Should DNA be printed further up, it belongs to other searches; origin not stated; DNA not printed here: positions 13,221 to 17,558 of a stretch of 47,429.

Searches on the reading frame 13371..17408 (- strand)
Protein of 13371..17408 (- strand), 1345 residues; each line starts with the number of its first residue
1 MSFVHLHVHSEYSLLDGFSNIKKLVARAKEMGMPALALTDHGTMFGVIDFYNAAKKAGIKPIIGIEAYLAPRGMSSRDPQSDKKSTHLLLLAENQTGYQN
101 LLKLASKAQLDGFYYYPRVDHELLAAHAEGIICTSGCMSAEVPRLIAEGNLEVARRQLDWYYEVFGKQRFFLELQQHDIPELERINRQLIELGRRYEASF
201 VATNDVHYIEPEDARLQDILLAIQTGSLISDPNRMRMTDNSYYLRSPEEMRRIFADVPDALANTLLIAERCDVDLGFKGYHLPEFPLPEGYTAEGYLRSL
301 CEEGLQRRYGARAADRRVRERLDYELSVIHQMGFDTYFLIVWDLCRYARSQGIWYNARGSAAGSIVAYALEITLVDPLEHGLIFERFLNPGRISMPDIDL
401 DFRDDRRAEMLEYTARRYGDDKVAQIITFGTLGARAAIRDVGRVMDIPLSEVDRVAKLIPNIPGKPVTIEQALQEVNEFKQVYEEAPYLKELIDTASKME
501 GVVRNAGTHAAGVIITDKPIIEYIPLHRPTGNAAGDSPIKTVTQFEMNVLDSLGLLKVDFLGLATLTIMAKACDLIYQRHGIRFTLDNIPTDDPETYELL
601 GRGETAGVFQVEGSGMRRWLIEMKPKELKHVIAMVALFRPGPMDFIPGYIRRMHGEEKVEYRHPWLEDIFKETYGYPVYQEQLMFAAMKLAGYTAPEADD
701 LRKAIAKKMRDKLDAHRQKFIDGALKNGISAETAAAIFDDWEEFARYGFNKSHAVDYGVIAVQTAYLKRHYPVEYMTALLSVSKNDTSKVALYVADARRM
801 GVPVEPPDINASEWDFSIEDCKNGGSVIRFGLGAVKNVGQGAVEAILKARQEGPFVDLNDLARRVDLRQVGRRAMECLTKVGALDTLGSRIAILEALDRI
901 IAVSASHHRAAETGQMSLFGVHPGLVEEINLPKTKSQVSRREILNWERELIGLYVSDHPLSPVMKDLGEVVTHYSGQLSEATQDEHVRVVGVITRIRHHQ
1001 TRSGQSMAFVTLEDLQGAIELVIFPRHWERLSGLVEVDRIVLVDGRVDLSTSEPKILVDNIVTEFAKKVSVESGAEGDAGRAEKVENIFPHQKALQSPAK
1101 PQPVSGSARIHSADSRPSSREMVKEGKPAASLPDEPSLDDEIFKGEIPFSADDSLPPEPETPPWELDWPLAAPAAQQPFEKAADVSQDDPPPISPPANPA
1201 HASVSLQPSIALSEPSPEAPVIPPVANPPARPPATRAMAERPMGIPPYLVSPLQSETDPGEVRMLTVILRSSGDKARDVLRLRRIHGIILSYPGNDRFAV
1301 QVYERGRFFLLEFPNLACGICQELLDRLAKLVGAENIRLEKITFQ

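Call 91: search_protein_families(library=pfam, proteins=[window:13371-17408:-], max_evalue=0.0001)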
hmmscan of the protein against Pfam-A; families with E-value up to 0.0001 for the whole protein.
window:13371-17408:- (1345 aa): 5 families
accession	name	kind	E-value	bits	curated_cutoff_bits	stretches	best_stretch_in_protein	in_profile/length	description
PF07733.18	DNA_pol3_alpha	-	7.8e-97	324.4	23.9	1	296-562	2-260/260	Bacterial DNA polymerase III alpha NTPase domain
PF02811.25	PHP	-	8.3e-60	202.3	26.4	1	5-177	1-164/164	PHP domain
PF17657.6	DNA_pol3_finger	-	4.6e-56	189.2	22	1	565-728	1-166/166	Bacterial DNA polymerase III alpha subunit finger domain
PF14579.12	HHH_6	-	1.8e-28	99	25.6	1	801-889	1-85/90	Helix-hairpin-helix motif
PF01336.31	tRNA_anti-codon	-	1.3e-11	44.7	27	1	987-1061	1-72/75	OB-fold nucleic acid binding domain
